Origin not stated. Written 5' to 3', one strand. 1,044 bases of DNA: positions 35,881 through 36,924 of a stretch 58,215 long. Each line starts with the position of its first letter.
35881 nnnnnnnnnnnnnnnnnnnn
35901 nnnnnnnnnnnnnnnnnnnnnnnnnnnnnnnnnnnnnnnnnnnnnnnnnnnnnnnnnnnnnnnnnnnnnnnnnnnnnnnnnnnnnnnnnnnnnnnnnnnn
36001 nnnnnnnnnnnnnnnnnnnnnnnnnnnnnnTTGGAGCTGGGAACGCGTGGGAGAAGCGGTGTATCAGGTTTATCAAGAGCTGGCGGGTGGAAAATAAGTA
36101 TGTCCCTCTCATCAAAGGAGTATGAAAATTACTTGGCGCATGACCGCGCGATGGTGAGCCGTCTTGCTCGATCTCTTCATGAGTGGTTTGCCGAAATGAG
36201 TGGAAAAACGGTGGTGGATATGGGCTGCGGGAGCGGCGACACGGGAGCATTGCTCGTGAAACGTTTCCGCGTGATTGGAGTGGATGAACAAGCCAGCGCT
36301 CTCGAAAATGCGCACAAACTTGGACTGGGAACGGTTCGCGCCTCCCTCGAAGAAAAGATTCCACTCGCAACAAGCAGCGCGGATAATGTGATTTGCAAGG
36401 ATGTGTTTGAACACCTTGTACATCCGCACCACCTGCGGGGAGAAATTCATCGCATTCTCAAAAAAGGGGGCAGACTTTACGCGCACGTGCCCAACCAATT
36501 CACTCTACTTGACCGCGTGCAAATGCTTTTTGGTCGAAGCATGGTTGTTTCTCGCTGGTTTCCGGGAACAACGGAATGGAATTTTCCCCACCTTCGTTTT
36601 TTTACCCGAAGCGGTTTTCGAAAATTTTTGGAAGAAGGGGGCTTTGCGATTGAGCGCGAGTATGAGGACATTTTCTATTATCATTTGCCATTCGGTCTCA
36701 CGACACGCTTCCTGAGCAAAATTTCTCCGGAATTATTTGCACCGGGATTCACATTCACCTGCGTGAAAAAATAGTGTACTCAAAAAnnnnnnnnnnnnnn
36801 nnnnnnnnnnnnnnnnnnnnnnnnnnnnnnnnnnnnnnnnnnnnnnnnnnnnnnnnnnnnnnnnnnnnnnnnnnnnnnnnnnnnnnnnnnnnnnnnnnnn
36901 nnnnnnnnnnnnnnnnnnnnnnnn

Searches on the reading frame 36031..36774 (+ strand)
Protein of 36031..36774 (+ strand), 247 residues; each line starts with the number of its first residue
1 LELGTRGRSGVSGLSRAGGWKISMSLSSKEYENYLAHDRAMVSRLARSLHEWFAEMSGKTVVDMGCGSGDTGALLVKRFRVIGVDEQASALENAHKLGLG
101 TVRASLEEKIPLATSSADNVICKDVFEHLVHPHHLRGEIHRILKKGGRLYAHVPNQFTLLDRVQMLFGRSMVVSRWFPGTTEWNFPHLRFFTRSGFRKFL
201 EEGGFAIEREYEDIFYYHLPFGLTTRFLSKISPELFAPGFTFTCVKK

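Call 5: search_protein_families(library=pfam, proteins=[window:36031-36774:+])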
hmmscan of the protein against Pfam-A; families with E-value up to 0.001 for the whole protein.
window:36031-36774:+ (247 aa): 6 families
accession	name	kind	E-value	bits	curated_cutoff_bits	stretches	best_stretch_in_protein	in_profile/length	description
PF08241.18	Methyltransf_11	-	1.7e-14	54.7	21.2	1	62-150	1-94/95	Methyltransferase domain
PF13489.12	Methyltransf_23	-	1.8e-13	51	27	1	43-208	7-162/164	Methyltransferase domain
PF13847.12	Methyltransf_31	-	1.4e-11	44.7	27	1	57-155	3-113/145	Methyltransferase domain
PF13649.12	Methyltransf_25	-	1.9e-11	44.9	27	1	61-147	1-97/97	Methyltransferase domain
PF08242.18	Methyltransf_12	-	1.9e-08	35.3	30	1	62-149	1-98/98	Methyltransferase domain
PF07021.18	MetW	-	1.2e-07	32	21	1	57-209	13-164/193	Methionine biosynthesis protein MetW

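Call 8: search_protein_families(library=ncbifam, proteins=[window:36031-36774:+], max_evalue=0.001)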
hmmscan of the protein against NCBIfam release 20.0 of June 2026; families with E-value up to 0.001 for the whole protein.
window:36031-36774:+ (247 aa): 17 families
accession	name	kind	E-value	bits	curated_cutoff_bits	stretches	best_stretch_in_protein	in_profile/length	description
NF045667.1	MTase_DVU1556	equivalog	1.8e-17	63.5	155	1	50-150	15-118/213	DVU_1556 family methyltransferase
NF047649.1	MTase_UXPK_star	exception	2e-08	33.6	460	1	57-150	77-180/283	methyltransferase/UXPK-star double selenoprotein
TIGR02081.1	metW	equivalog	2.5e-08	33.7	189.5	1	57-210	13-165/194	methionine biosynthesis protein MetW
TIGR01983.1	UbiG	equivalog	1e-07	31.5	102.95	1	54-207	46-202/228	bifunctional 2-polyprenyl-6-hydroxyphenol methylase/3-demethylubiquinol 3-O-methyltransferase UbiG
NF041537.1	ArsM_AhpD_UU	exception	2.4e-07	29.9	510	1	56-150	75-179/345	arsenite methyltransferase/AhpD domain selenoprotein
NF002463.0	PRK01683.1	equivalog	1.3e-06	28.2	297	1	40-155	14-132/258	trans-aconitate 2-methyltransferase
NF008823.0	PRK11873.1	subfamily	1.5e-06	27.9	263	1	45-150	64-180/272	arsenite methyltransferase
TIGR04345.1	ovoA_Cterm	equivalog_domain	2.2e-06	27.4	170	0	33-97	17-82/242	putative 4-mercaptohistidine N1-methyltransferase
NF001244.0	PRK00216.1-5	equivalog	1.3e-05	24.6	216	1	49-171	40-175/236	bifunctional demethylmenaquinone methyltransferase/2-methoxy-6-polyprenyl-1,4-benzoquinol methylase UbiE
TIGR01934.1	MenG_MenH_UbiE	subfamily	1.5e-05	24.4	158.35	1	50-151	32-141/223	ubiquinone/menaquinone biosynthesis methyltransferase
NF010703.0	PRK14103.1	equivalog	1.8e-05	24.3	320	1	32-158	5-131/256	trans-aconitate 2-methyltransferase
TIGR02072.1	BioC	equivalog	1.9e-05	24.6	184.95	1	28-151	6-132/244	malonyl-ACP O-methyltransferase BioC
NF043040.1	corrin_prot_MT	hypoth_equivalog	2.6e-05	23.8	180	1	44-149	29-145/216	corrinoid protein-associated methyltransferase CpaM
NF041536.1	ArsM_DUF2284_UU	exception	9.9e-05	20.8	575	1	57-158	76-185/459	arsenite methyltransferase/DUF2284 domain selenoprotein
TIGR04543.1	ketoArg_3Met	equivalog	0.0002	20.5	425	1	58-125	150-217/336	2-ketoarginine methyltransferase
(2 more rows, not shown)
